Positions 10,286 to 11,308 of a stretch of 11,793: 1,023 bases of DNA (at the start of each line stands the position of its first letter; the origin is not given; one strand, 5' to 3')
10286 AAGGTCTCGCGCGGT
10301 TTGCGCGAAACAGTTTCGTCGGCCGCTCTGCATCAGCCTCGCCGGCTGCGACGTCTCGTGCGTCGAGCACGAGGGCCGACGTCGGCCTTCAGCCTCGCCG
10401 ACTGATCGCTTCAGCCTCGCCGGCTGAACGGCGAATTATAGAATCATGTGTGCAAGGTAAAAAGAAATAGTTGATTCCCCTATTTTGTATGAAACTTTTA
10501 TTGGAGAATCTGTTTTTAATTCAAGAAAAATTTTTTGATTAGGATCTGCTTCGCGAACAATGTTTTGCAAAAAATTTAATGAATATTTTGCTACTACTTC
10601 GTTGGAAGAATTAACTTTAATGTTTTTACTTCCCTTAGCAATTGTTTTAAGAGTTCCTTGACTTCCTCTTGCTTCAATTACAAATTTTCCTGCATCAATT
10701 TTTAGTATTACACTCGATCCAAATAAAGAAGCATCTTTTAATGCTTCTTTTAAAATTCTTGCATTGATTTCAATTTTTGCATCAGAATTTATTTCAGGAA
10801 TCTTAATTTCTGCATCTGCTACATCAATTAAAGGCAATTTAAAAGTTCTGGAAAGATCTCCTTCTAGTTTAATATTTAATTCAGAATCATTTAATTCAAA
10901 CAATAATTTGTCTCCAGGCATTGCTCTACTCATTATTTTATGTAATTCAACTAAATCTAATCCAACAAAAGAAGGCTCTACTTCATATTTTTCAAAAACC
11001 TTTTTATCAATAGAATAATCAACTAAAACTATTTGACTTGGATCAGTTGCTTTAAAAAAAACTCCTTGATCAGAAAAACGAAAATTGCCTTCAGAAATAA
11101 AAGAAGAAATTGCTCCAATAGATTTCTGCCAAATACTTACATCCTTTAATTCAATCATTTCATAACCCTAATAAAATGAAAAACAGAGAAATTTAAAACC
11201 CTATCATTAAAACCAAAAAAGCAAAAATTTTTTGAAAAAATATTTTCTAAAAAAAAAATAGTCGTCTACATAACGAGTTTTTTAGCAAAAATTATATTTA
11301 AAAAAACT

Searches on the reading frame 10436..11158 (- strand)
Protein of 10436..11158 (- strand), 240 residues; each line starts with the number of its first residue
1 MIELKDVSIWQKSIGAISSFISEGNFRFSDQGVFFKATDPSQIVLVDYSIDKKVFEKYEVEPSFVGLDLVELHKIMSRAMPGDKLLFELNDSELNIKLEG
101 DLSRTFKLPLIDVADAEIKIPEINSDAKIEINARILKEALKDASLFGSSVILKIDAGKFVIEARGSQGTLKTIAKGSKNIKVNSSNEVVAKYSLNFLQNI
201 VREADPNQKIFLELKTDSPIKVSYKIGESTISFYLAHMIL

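Call 14: search_protein_families(library=pfam, proteins=[window:10436-11158:-], max_evalue=0.01)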
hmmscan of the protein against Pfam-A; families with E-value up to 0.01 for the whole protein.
window:10436-11158:- (240 aa): 2 families
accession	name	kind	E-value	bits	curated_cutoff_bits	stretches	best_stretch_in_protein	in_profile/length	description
PF00705.23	PCNA_N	-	5.2e-10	39.6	20.3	1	3-98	5-101/127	Proliferating cell nuclear antigen, N-terminal domain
PF02747.20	PCNA_C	-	3.8e-07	30.8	23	1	119-236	1-125/128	Proliferating cell nuclear antigen, C-terminal domain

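Call 47: find_encoding_contigs(protein=window:10436-11158:-, flank=10000, max_places=10)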
Protein window:10436-11158:- (240 aa): 2 contigs read that carry it; 1 place shown.
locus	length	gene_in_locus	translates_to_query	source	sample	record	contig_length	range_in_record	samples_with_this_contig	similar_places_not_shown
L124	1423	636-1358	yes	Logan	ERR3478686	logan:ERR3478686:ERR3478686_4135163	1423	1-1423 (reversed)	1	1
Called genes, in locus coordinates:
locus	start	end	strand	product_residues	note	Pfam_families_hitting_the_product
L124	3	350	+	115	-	?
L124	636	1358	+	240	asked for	PF00705:PCNA_N, PF02747:PCNA_C (weak)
